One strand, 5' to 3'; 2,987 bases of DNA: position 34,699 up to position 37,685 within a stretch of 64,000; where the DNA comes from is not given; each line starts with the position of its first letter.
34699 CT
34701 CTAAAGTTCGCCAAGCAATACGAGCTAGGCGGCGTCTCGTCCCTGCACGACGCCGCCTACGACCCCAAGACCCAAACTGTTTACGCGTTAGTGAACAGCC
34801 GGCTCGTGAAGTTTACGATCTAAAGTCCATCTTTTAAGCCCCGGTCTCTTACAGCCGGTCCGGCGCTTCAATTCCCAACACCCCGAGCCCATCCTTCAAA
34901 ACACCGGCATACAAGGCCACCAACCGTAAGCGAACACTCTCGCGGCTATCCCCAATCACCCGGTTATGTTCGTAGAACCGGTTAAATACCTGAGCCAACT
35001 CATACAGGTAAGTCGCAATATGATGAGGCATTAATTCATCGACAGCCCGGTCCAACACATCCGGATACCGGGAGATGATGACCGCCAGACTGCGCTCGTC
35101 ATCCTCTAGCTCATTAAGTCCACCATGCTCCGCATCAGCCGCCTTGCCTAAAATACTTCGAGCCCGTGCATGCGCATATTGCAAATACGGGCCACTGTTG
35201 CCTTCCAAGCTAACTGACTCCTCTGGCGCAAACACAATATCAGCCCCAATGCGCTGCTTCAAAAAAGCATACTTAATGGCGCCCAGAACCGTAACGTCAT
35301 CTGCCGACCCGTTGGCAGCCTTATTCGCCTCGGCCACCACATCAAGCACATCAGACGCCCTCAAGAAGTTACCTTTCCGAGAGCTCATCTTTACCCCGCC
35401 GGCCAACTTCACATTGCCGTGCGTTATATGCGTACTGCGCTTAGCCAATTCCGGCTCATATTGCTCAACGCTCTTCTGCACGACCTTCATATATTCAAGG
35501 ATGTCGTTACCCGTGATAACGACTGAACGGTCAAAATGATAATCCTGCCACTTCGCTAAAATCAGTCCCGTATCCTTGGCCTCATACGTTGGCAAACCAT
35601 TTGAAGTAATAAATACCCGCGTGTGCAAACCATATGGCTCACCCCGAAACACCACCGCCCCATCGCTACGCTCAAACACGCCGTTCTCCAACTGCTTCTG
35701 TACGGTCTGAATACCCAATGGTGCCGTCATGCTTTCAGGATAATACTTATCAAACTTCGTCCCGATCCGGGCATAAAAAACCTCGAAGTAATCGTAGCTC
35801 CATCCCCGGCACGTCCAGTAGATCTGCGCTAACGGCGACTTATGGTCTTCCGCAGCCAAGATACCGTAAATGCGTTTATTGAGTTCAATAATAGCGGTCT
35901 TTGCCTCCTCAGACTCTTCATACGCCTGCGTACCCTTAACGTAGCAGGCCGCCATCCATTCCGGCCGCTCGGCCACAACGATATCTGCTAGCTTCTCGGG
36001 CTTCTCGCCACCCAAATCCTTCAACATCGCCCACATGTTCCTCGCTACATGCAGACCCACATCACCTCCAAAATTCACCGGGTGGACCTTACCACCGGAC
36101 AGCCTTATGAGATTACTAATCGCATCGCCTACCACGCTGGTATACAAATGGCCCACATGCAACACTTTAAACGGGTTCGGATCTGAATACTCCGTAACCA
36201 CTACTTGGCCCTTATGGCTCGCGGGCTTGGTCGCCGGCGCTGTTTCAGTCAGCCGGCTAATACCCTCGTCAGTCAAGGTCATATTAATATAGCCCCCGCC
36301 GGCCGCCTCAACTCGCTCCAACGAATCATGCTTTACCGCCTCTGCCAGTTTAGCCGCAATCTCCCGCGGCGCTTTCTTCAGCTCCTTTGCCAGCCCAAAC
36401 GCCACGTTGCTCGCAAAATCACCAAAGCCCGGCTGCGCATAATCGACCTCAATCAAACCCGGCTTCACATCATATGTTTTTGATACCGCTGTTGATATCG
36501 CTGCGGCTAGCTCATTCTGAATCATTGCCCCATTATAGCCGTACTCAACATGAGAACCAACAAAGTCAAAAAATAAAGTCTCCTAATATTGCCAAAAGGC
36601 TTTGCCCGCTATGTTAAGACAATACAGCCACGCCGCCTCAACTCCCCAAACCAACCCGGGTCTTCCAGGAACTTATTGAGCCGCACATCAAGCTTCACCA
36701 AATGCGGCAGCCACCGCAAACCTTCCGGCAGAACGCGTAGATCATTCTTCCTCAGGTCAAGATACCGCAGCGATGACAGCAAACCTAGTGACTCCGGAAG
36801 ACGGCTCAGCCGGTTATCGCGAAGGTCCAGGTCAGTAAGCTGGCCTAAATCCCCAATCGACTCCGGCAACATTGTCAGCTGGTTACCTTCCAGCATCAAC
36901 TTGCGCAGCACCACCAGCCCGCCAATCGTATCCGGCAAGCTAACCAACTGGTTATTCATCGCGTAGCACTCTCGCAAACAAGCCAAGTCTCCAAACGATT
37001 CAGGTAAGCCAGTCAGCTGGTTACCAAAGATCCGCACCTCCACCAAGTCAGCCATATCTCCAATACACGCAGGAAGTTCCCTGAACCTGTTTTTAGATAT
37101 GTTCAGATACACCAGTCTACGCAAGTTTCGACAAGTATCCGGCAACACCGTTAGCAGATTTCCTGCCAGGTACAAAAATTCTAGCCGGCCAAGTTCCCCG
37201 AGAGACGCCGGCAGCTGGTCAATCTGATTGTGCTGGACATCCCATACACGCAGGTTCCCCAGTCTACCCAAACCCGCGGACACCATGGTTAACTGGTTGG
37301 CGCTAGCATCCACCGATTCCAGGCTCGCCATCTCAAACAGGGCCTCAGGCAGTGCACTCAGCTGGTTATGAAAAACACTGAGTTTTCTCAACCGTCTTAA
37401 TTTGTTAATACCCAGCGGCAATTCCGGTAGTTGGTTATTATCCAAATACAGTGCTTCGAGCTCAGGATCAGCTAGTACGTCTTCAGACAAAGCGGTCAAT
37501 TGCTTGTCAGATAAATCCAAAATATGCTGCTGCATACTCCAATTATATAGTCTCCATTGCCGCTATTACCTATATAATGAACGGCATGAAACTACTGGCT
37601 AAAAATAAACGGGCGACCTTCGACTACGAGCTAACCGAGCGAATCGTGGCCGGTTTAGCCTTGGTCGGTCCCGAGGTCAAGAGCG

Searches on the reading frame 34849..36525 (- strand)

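Call 9: search_protein_families(library=pfam, proteins=[window:34849-36525:-], max_evalue=0.001)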
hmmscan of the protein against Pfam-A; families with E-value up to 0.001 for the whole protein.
window:34849-36525:- (558 aa): 3 families
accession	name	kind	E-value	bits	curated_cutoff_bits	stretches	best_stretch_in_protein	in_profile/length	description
PF05746.21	DALR_1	-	1.1e-29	103.3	22.3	1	448-558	1-117/117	DALR anticodon binding domain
PF00750.26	tRNA-synt_1d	-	3.2e-24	86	23.3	1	100-399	13-300/349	tRNA synthetases class I (R), catalytic domain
PF03485.21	Arg_tRNA_synt_N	-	3.3e-21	76.1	21.5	1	5-84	2-85/85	Arginyl tRNA synthetase N terminal domain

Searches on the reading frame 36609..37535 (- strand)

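Call 9: search_protein_families(library=pfam, proteins=[window:36609-37535:-], max_evalue=0.001)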
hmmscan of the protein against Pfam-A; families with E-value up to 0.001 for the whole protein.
window:36609-37535:- (308 aa): 8 families
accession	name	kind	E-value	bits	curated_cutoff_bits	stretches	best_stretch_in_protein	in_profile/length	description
PF13855.12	LRR_8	-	1.6e-40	137.1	27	6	210-266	3-61/61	Leucine rich repeat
PF23598.1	LRR_14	-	4.2e-30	105.1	40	4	88-188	42-142/353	Leucine-rich repeat region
PF12799.13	LRR_4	-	5.2e-24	84.2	27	3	24-63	1-40/44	Leucine Rich repeats (2 copies)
PF00560.39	LRR_1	-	1.1e-22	75.7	20.6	0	232-251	1-21/23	Leucine Rich Repeat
PF23211.1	LRR_LRWD1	-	7.6e-08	32.7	28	0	224-290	35-99/190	Leucine-rich repeat and WD repeat-containing protein 1, LRR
PF23286.1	LRR_13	-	2.4e-06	27.8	30.1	0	24-110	105-194/210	Disease resistance protein RPS4B-like, leucine-rich repeats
PF25019.1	LRR_R13L1-DRL21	-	4.9e-05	23.7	27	0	210-262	71-125/127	R13L1/DRL21 LRRs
PF13516.12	LRR_6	-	0.00017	21.8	23.4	0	277-294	3-19/24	Leucine Rich repeat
